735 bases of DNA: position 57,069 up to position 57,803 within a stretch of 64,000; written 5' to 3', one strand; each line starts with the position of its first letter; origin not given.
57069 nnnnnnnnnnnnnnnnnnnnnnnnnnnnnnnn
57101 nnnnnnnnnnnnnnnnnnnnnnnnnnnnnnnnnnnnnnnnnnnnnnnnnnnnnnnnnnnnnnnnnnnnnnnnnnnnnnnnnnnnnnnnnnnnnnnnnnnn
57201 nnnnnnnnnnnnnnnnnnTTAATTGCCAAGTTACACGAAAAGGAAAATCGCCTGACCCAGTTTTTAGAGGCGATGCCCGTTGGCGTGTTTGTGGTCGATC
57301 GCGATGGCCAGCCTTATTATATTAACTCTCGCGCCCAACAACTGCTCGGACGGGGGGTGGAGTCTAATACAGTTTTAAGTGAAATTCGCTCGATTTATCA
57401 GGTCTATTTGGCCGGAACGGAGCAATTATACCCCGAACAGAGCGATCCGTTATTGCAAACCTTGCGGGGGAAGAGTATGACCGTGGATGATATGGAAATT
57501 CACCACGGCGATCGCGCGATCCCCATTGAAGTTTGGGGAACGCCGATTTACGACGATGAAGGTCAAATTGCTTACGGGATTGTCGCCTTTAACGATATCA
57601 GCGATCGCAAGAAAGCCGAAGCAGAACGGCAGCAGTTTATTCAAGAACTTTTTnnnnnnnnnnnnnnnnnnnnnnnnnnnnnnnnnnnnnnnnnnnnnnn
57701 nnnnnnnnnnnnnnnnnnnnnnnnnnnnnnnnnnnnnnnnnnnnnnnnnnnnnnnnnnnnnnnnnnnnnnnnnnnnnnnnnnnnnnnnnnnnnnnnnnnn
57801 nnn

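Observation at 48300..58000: Mosaic similarity between the HstK paralogues, and one PAS module shared by three proteins of the operon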

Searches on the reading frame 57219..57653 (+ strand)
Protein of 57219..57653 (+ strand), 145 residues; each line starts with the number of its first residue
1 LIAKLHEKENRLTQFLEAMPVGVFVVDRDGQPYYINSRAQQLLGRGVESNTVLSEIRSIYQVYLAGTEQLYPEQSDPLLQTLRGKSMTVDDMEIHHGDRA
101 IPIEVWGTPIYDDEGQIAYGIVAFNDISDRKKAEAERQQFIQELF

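Call 30: find_homologous_proteins(query=window:57219-57653:+, max_evalue=1e-10)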
Query seq(145 aa) (145 aa): 5 proteins with E <= 1e-10 among 13 candidates.
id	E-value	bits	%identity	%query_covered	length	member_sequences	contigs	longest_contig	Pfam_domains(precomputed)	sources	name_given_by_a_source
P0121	1.5e-43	166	53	94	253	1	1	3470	PF13426.14,PF13188.14,PF08448.17,PF00989.32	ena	-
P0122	7.5e-33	131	51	92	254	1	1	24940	PF13188.14,PF13185.13,PF01590.33,PF08448.17,PF00989.32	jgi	jgi:PAS domain S-box-containing protein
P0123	2.6e-31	126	58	68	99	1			PF00989.32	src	-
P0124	4.9e-14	70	61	43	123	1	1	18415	-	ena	-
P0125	2.2e-12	65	74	32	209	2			PF00072.31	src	-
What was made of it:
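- Tried and rejected: The word-indexed protein search with the 145-aa PAS of C returned only 5 hits and not even C itself (call 30).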

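Call 33: search_solved_structures(query=A1, max_evalue=0.01, show_alignments=2)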
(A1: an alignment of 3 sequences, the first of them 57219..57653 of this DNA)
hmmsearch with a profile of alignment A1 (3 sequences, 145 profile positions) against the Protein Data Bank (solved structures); distinct sequences matched with E-value up to 0.01: 2.
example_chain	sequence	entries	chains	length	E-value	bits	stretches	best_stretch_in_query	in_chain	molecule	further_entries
5hwv_A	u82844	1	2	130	1e-05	28.9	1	70-145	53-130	Sensor histidine kinase TodS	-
5hwt_A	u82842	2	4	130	1.1e-05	28.8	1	71-145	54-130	Sensor histidine kinase TodS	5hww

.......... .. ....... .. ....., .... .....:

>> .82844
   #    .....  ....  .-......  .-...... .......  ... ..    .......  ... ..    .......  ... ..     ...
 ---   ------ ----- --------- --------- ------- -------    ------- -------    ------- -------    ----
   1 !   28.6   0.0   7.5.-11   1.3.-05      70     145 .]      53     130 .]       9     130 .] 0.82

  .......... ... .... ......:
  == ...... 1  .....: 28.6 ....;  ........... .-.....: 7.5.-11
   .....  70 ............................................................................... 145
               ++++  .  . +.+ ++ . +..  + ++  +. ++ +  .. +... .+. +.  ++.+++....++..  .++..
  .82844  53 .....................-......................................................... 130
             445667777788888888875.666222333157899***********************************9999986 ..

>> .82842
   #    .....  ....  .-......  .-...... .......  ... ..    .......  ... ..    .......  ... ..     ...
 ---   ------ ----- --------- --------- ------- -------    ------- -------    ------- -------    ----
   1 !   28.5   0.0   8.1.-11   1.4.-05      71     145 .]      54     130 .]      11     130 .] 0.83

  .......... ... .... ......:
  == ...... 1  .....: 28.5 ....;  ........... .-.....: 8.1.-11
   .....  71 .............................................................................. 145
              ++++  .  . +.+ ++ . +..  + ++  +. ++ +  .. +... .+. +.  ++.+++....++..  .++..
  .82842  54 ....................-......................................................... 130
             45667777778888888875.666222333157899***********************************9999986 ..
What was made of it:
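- Closest known: Cytoplasmic linker PAS domains of histidine kinases. Same: TodS is the only sequence-level PDB hit (E = 1e-5, call 33).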

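Call 39: search_protein_representatives(alignment_id=A1)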
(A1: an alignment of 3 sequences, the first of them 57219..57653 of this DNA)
Query: 3 sequences, 145 profile positions. Proteins with E-value up to 0.001 (for the whole library): 103526; up to 1e-10: 22059; up to 1e-30: 1293. The best 150 are listed.
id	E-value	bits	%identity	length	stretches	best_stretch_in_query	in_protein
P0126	5.5e-182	613.6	-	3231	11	8-138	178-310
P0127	2.3e-164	556.5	-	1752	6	4-139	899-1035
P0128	1.6e-146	498.6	-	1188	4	2-144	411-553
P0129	9.6e-110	379.3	-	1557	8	4-144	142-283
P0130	1.1e-106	369.4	-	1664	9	11-145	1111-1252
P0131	1.8e-106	368.7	-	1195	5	4-144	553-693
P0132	6.6e-104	360.4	-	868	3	5-144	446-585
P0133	1.9e-102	355.7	-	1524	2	1-145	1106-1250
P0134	3.1e-95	332.3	-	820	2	5-144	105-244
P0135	6.8e-95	331.2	-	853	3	4-144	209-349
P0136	9.6e-93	324.2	-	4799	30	80-145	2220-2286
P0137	1.4e-90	317.2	-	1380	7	7-144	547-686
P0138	1.0e-85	301.4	-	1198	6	15-145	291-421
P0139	2.9e-79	280.5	-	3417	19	75-141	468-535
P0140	6.2e-75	266.4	-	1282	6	4-142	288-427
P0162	2.2e-59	216.0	-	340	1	1-145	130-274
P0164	2.6e-59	215.8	-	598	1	5-145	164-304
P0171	2.7e-58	212.5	-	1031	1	1-145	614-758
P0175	2.1e-57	209.6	-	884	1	2-145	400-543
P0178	5.5e-57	208.2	-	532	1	4-145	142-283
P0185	2.0e-56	206.4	-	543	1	3-145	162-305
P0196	1.3e-55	203.7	-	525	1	1-145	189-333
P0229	2.4e-53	196.4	-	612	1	1-143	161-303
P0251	3.5e-52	192.6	-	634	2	1-145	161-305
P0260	1.1e-51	191.0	-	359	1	1-145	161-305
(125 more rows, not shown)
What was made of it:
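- On One recently shared PAS module within the operon: 1,293 cluster representatives match the profile at E<=1e-30 (call 39).
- Tried and rejected: It was replaced by the exhaustive HMMER search (call 39).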

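Call 40: search_protein_families(library=pfam, proteins=[P0164, P0229, P0251, P0260, P0162, P0178, P0185, P0196, P0175, P0171], max_evalue=0.00001)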
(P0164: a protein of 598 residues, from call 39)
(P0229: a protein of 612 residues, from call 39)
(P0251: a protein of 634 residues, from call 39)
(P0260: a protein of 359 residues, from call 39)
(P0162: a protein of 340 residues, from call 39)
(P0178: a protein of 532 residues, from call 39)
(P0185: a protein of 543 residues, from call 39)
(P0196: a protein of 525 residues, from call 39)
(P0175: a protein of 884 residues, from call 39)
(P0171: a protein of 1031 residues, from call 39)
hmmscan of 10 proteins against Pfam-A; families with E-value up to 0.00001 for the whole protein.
P0164 (598 aa): 6 families
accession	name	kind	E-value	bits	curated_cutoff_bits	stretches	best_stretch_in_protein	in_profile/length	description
PF00072.30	Response_reg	-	2.2e-25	89.4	30.2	1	5-116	1-107/111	Response regulator receiver domain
PF00211.25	Guanylate_cyc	-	5.8e-20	72.1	21.9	1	350-525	5-178/183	Adenylate and Guanylate cyclase catalytic domain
PF08448.16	PAS_4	-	2.9e-12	47.2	23.1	1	175-291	1-110/110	PAS fold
PF00989.32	PAS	-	6.1e-11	42.8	22.6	1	171-286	3-113/113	PAS fold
PF13426.13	PAS_9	-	2.8e-09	37.6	27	1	179-288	1-103/103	PAS domain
PF13188.13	PAS_8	-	4.5e-07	30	21.8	1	170-218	2-50/65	PAS domain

P0229 (612 aa): 5 families
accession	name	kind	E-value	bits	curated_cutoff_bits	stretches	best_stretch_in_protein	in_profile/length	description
PF02518.31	HATPase_c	-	1.1e-21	77.8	26.4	1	488-610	3-110/111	Histidine kinase-, DNA gyrase B-, and HSP90-like ATPase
PF00072.30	Response_reg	-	2.1e-14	54.1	30.2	1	6-124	1-110/111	Response regulator receiver domain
PF08448.16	PAS_4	-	2.5e-08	34.5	23.1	1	176-292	1-110/110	PAS fold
PF00989.32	PAS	-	6.1e-07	29.9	22.6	1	171-287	2-113/113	PAS fold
PF13426.13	PAS_9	-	4.8e-06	27.2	27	0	180-289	1-103/103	PAS domain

P0251 (634 aa): 8 families
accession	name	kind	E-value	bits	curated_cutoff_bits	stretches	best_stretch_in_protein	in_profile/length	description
PF07730.19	HisKA_3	-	4.7e-17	62.7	24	1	438-504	1-67/68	Histidine kinase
PF00072.30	Response_reg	-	2.2e-15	57.2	30.2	1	6-124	1-110/111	Response regulator receiver domain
PF00989.32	PAS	-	1.1e-14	54.8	22.6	1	321-416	2-113/113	PAS fold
PF08448.16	PAS_4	-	2.3e-12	47.6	23.1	1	176-292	1-110/110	PAS fold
PF02518.31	HATPase_c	-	2.8e-12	47.5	26.4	1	545-631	3-106/111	Histidine kinase-, DNA gyrase B-, and HSP90-like ATPase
PF13188.13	PAS_8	-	3.9e-12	46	21.8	0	320-365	1-43/65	PAS domain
PF13426.13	PAS_9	-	8.1e-07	29.7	27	0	180-289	1-103/103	PAS domain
PF13581.12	HATPase_c_2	-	1.3e-06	28.9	27.4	0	553-599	37-88/127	Histidine kinase-like ATPase domain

P0260 (359 aa): 2 families
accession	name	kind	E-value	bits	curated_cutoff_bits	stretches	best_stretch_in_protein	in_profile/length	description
PF00072.30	Response_reg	-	3.8e-18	66.1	30.2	1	6-124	1-110/111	Response regulator receiver domain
PF08448.16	PAS_4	-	4.5e-10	40.2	23.1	1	176-292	1-110/110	PAS fold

P0162 (340 aa): 7 families
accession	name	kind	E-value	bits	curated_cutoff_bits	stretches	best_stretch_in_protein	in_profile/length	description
PF01590.32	GAF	-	9.1e-16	59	22.4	1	35-125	48-133/133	GAF domain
PF13185.12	GAF_2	-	1.4e-12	48.4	28.6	1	41-125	53-135/136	GAF domain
PF08448.16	PAS_4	-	1.8e-09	38.3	23.1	1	145-261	1-110/110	PAS fold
PF00989.32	PAS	-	2.4e-08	34.4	22.6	1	141-256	3-113/113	PAS fold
PF13426.13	PAS_9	-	2.3e-07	31.5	27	1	149-258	1-103/103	PAS domain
PF13492.12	GAF_3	-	1.6e-06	29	27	1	72-127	75-129/129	GAF domain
PF13188.13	PAS_8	-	6e-06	26.4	21.8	0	140-188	2-46/65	PAS domain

P0178 (532 aa): 7 families
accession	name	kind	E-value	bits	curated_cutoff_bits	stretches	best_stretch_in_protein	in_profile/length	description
PF02518.31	HATPase_c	-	8.1e-31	107.2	26.4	1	413-523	1-109/111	Histidine kinase-, DNA gyrase B-, and HSP90-like ATPase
PF00072.30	Response_reg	-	9.7e-25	87.3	30.2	1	5-119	1-110/111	Response regulator receiver domain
PF00512.31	HisKA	-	4.5e-20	71.9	26.9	1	300-366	2-66/66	His Kinase A (phospho-acceptor) domain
PF00989.32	PAS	-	6.3e-09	36.3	22.6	1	150-265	3-113/113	PAS fold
PF08448.16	PAS_4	-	8.1e-09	36.1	23.1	1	154-270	1-110/110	PAS fold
PF13426.13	PAS_9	-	1.9e-07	31.8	27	1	158-266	1-102/103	PAS domain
PF13188.13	PAS_8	-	5.3e-07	29.7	21.8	0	149-195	2-47/65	PAS domain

P0185 (543 aa): 5 families
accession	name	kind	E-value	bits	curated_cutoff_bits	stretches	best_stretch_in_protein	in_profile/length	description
PF00072.30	Response_reg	-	6.2e-25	88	30.2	1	5-118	1-109/111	Response regulator receiver domain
PF02518.31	HATPase_c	-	6.9e-12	46.2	26.4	1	467-538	6-76/111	Histidine kinase-, DNA gyrase B-, and HSP90-like ATPase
PF00989.32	PAS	-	4.7e-09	36.7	22.6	1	170-287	2-113/113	PAS fold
PF13426.13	PAS_9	-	2.4e-08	34.6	27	1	179-289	1-103/103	PAS domain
PF08448.16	PAS_4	-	3.3e-06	27.7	23.1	0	175-292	1-110/110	PAS fold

P0196 (525 aa): 5 families
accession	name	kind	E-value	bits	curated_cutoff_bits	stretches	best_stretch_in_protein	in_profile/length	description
PF00990.26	GGDEF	-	2.1e-56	190.6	23.8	1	354-515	1-161/161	Diguanylate cyclase, GGDEF domain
PF01590.32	GAF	-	3.7e-19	70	22.4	1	40-184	2-133/133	GAF domain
PF13185.12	GAF_2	-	6.4e-17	62.5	28.6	1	40-184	4-135/136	GAF domain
PF08448.16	PAS_4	-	2.8e-09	37.6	23.1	1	204-320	1-110/110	PAS fold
PF00989.32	PAS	-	9.1e-07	29.3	22.6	1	199-315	2-113/113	PAS fold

P0175 (884 aa): 7 families
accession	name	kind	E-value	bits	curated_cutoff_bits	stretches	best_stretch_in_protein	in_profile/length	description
PF02518.31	HATPase_c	-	2.2e-27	96.2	26.4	1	780-883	3-109/111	Histidine kinase-, DNA gyrase B-, and HSP90-like ATPase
PF02743.24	dCache_1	-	2e-22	80.4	45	1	58-298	3-240/240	Cache domain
PF00672.30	HAMP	-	4.8e-15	56.1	25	1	333-384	2-53/53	HAMP domain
PF17201.10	Cache_3-Cache_2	-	6.4e-11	42.5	27.7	1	184-308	162-293/299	Cache 3/Cache 2 fusion domain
PF00512.31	HisKA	-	9.4e-08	32.4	26.9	1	576-615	2-39/66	His Kinase A (phospho-acceptor) domain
PF00989.32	PAS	-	4.4e-07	30.3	22.6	1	410-525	3-113/113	PAS fold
PF13426.13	PAS_9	-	3.1e-06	27.9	27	0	418-527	1-103/103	PAS domain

P0171 (1031 aa): 5 families
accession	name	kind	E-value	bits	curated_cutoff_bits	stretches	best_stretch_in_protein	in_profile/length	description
PF00211.25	Guanylate_cyc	-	5.5e-21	75.4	21.9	1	793-966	8-179/183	Adenylate and Guanylate cyclase catalytic domain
PF01590.32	GAF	-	8.2e-17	62.4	22.4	1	467-609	2-133/133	GAF domain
PF13185.12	GAF_2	-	3.8e-15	56.7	28.6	1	467-610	4-136/136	GAF domain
PF00989.32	PAS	-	1.6e-06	28.6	22.6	1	624-740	2-113/113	PAS fold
PF13426.13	PAS_9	-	1.7e-06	28.7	27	0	633-742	1-103/103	PAS domain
